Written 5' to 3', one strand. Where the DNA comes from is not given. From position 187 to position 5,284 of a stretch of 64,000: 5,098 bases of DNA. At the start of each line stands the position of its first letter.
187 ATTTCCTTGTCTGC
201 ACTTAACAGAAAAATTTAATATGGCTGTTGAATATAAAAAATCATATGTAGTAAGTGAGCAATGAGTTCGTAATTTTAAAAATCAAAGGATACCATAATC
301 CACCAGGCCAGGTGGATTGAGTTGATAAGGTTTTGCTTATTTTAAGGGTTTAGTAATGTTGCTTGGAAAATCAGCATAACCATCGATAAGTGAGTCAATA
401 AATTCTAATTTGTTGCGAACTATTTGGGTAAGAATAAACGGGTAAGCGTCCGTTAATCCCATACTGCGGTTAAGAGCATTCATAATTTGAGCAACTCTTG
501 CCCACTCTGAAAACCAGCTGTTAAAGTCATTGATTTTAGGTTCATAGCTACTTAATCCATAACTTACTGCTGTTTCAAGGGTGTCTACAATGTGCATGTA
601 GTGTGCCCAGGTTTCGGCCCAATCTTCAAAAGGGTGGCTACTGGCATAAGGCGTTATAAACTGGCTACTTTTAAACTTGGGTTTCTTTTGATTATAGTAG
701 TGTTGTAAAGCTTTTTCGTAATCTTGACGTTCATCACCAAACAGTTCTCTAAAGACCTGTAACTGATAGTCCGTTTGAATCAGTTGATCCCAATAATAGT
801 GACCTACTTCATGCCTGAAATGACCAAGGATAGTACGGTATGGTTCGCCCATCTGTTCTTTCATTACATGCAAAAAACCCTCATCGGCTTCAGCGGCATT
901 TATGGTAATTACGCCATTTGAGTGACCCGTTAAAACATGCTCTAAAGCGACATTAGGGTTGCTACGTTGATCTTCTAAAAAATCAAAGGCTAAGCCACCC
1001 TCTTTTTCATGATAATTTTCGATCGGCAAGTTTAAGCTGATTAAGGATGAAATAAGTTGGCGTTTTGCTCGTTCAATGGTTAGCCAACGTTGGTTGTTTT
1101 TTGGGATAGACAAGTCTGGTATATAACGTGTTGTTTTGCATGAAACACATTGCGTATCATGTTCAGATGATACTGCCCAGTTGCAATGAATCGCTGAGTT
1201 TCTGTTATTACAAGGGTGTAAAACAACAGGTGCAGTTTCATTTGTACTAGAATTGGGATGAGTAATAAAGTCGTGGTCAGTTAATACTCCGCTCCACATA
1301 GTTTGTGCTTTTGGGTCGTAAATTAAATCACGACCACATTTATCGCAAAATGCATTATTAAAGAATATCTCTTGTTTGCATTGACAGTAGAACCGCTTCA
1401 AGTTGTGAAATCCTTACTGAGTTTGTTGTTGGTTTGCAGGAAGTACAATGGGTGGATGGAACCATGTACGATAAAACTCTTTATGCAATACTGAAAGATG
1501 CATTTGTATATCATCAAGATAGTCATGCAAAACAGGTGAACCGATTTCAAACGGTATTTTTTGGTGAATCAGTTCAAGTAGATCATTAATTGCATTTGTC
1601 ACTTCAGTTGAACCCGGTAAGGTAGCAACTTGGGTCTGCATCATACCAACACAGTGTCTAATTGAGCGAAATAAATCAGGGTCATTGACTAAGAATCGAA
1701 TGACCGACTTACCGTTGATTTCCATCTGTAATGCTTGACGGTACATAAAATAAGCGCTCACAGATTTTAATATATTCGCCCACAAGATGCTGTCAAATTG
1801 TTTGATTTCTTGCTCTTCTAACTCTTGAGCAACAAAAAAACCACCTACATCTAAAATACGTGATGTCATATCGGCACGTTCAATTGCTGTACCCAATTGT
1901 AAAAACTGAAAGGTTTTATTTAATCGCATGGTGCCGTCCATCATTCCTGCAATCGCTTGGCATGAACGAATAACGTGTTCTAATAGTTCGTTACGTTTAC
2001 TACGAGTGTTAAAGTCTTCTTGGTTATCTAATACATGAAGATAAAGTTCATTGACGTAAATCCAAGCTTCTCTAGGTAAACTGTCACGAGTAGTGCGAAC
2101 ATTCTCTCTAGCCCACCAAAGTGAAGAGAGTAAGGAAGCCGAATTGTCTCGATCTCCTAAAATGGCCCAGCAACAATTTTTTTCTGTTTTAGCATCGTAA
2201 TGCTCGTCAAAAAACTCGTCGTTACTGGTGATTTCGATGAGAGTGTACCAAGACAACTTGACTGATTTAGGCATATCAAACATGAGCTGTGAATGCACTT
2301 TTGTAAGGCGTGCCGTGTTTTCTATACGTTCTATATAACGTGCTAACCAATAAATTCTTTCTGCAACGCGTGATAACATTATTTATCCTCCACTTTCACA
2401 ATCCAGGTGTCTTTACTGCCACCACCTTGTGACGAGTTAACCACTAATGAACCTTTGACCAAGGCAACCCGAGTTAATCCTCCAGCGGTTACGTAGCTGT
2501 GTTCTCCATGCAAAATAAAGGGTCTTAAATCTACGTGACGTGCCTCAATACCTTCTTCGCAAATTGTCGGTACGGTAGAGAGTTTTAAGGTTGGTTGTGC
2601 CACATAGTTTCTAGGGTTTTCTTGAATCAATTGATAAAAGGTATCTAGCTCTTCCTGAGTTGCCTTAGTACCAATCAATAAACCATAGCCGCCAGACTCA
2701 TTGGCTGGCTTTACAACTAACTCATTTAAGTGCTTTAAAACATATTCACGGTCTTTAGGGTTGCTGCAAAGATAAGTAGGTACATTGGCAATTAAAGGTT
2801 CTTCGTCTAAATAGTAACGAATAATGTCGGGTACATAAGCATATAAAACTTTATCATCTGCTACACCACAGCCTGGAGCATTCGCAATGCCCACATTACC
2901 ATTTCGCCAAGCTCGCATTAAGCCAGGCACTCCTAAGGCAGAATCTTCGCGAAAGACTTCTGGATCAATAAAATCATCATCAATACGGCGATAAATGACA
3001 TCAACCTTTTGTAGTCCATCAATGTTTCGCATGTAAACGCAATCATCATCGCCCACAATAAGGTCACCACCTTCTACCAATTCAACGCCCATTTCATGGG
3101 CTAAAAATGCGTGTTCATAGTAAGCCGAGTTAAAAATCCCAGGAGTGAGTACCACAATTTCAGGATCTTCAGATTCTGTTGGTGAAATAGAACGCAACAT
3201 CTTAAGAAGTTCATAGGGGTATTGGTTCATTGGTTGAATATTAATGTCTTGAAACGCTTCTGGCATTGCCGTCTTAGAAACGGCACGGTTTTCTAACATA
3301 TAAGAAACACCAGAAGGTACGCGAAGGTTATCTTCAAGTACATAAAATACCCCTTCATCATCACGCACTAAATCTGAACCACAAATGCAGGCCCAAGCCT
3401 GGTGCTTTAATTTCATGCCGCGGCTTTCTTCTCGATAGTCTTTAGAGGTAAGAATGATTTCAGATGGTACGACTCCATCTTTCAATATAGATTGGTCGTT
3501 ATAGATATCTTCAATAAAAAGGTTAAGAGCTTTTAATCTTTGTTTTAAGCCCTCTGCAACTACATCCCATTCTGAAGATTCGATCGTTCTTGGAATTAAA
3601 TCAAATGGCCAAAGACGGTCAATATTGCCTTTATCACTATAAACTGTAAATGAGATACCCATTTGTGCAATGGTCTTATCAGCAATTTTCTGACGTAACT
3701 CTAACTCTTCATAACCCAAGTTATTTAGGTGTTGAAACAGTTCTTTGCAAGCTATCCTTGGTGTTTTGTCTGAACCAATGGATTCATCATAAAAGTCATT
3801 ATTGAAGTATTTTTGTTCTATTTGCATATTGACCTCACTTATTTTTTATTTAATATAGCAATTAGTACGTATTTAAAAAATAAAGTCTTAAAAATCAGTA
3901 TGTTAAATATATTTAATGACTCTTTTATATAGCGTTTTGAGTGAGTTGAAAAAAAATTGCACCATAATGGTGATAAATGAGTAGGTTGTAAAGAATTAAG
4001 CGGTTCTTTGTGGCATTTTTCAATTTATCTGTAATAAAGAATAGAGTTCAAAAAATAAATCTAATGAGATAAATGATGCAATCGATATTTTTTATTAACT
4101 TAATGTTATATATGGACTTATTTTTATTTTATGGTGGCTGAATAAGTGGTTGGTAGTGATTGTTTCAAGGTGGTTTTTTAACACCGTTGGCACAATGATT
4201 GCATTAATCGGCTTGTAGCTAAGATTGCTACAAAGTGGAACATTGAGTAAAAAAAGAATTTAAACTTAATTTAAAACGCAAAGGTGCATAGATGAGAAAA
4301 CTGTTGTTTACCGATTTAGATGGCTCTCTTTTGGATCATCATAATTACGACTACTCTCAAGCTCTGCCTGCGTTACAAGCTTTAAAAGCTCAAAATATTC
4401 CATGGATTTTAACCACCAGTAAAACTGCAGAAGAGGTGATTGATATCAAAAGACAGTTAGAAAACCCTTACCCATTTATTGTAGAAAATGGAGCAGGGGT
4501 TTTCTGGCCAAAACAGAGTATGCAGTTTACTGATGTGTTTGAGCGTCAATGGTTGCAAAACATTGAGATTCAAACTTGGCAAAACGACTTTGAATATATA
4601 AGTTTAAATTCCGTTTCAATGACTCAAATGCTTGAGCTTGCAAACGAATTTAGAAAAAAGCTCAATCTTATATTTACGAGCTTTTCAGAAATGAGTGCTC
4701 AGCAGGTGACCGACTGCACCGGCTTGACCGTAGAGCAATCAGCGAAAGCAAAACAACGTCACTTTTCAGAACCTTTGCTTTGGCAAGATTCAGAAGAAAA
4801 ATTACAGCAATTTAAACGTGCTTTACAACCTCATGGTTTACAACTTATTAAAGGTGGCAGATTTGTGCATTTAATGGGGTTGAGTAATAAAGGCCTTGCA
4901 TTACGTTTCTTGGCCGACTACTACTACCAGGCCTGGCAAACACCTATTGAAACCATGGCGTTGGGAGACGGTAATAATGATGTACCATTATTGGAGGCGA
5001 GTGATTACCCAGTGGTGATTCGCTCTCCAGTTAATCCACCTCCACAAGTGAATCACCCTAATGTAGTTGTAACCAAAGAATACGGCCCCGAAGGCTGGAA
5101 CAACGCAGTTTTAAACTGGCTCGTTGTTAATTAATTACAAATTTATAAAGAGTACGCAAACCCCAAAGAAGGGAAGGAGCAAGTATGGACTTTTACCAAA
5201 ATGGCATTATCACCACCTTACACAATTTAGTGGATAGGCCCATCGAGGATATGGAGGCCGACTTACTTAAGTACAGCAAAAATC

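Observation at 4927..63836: Hyper-abundant GC-rich palindrome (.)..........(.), a HIP1/uptake-sequence-like genomic word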

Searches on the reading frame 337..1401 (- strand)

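Call 8: search_protein_families(library=pfam, proteins=[window:337-1401:-])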
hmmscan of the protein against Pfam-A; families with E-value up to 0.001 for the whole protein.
window:337-1401:- (354 aa): 3 families
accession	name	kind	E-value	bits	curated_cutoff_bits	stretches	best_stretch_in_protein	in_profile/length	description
PF15887.11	Peptidase_Mx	-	5e-92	308.1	27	1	102-337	1-235/236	Putative zinc-binding metallo-peptidase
PF10005.14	Zn_ribbon_DZR_6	-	1.9e-16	61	23.4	1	4-98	2-92/93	zinc-ribbon domain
PF15890.11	Peptidase_Mx1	-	0.00063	19.6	25.6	1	197-270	126-194/240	Putative zinc-binding metallo-peptidase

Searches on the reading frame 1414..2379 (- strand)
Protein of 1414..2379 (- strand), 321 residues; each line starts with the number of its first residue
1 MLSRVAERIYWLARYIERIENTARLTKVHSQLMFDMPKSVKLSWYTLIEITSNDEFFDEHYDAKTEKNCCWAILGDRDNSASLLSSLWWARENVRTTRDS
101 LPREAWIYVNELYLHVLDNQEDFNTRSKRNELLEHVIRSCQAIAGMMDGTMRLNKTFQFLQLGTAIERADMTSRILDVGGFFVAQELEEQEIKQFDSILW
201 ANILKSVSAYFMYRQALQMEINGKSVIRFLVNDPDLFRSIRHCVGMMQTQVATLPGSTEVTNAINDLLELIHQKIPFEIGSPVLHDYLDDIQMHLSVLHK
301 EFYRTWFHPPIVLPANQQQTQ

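Call 8: search_protein_families(library=pfam, proteins=[window:1414-2379:-])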
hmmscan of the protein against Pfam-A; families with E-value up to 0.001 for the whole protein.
window:1414-2379:- (321 aa): 1 family
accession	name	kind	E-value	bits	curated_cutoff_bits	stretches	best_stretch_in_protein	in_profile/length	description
PF04168.17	Alpha-E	-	3.3e-74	250.7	20.8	1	1-307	1-294/294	A predicted alpha-helical domain with a conserved ER motif.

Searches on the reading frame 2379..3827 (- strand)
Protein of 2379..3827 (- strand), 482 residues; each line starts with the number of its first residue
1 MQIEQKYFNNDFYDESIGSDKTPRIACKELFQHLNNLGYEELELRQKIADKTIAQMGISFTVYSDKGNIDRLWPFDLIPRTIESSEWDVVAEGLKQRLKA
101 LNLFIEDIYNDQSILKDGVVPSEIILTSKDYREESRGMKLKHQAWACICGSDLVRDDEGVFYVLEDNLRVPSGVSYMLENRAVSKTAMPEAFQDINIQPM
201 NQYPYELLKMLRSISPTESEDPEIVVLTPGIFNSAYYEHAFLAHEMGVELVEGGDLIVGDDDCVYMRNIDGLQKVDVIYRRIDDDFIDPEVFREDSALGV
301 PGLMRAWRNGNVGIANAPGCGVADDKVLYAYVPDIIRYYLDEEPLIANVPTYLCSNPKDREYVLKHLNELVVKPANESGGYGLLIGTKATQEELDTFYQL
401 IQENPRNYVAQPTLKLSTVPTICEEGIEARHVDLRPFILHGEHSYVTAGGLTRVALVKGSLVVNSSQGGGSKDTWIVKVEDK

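Call 8: search_protein_families(library=pfam, proteins=[window:2379-3827:-])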
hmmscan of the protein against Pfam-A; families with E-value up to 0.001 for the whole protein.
window:2379-3827:- (482 aa): 2 families
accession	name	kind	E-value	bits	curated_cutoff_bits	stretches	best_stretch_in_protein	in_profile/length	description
PF14403.11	CP_ATPgrasp_2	-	2.7e-161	537.1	32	1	79-455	1-374/374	Circularly permuted ATP-grasp type 2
PF04174.18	CP_ATPgrasp_1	-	2.9e-138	460.8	23.1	1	79-411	1-332/332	A circularly permuted ATPgrasp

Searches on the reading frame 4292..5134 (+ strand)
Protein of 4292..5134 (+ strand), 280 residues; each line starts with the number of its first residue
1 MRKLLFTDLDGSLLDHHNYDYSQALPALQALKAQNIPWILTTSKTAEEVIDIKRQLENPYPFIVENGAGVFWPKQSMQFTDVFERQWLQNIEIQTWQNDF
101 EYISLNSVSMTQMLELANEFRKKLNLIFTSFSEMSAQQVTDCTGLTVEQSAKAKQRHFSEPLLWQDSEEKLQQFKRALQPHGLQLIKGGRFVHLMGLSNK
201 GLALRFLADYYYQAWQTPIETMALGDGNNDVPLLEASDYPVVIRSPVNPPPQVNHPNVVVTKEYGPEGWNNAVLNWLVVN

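Call 7: search_protein_families(library=ncbifam, proteins=[window:4292-5134:+])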
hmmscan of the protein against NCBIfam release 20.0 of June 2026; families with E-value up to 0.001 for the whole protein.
window:4292-5134:+ (280 aa): 18 families
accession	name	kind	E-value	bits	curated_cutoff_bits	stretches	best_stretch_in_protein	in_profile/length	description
NF001218.0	PRK00192.1-5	equivalog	4.3e-84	282.4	362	1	2-277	4-269/275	mannosyl-3-phosphoglycerate phosphatase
NF001216.0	PRK00192.1-2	equivalog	9.6e-71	238.4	353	1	4-277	8-261/275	mannosyl-3-phosphoglycerate phosphatase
TIGR01486.1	HAD-SF-IIB-MPGP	subfamily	1e-65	221.6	164.75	1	5-273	2-253/257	mannosyl-3-phosphoglycerate phosphatase family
NF002976.0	PRK03669.1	equivalog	5.6e-63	212.8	315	1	4-273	9-264/271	mannosyl-3-phosphoglycerate phosphatase-related protein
TIGR02463.1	MPGP_rel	hypoth_equivalog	7.4e-55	186.1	282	1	4-243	1-215/216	mannosyl-3-phosphoglycerate phosphatase-related protein YedP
TIGR02461.1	osmo_MPG_phos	equivalog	2.4e-46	158.6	244.35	1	5-243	2-226/227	mannosyl-3-phosphoglycerate phosphatase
NF011072.0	PRK14502.1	equivalog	3.1e-45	154.7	762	1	2-275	416-688/694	bifunctional mannosyl-3-phosphoglycerate synthase/mannosyl-3 phosphoglycerate phosphatase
NF001217.0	PRK00192.1-4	equivalog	2.6e-39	135.3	373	1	5-277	11-261/265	mannosyl-3-phosphoglycerate phosphatase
NF001215.0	PRK00192.1-1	equivalog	8e-30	103.9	488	1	6-249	10-227/265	mannosyl-3-phosphoglycerate phosphatase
NF009342.0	PRK12702.1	equivalog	1.7e-22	80.1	596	1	3-277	2-294/302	mannosyl-3-phosphoglycerate phosphatase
TIGR00099.1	Cof-subfamily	subfamily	3.4e-18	66.2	137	1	4-242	1-228/256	Cof-type HAD-IIB family hydrolase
TIGR01484.1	HAD-SF-IIB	subfamily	1.1e-16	61.6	41.8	1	4-242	1-220/221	HAD-IIB family hydrolase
TIGR01482.1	SPP-subfamily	subfamily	1.4e-14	54.2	107.15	1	7-261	3-205/225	sucrose-phosphate phosphatase subfamily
TIGR01487.1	Pglycolate_arch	equivalog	5.4e-11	42.7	122.75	1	3-129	2-133/215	phosphoglycolate phosphatase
NF045966.1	YcsE_rel_Pase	equivalog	1.7e-09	37.6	220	1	3-244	3-233/265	YcsE-related riboflavin metabolism phosphatase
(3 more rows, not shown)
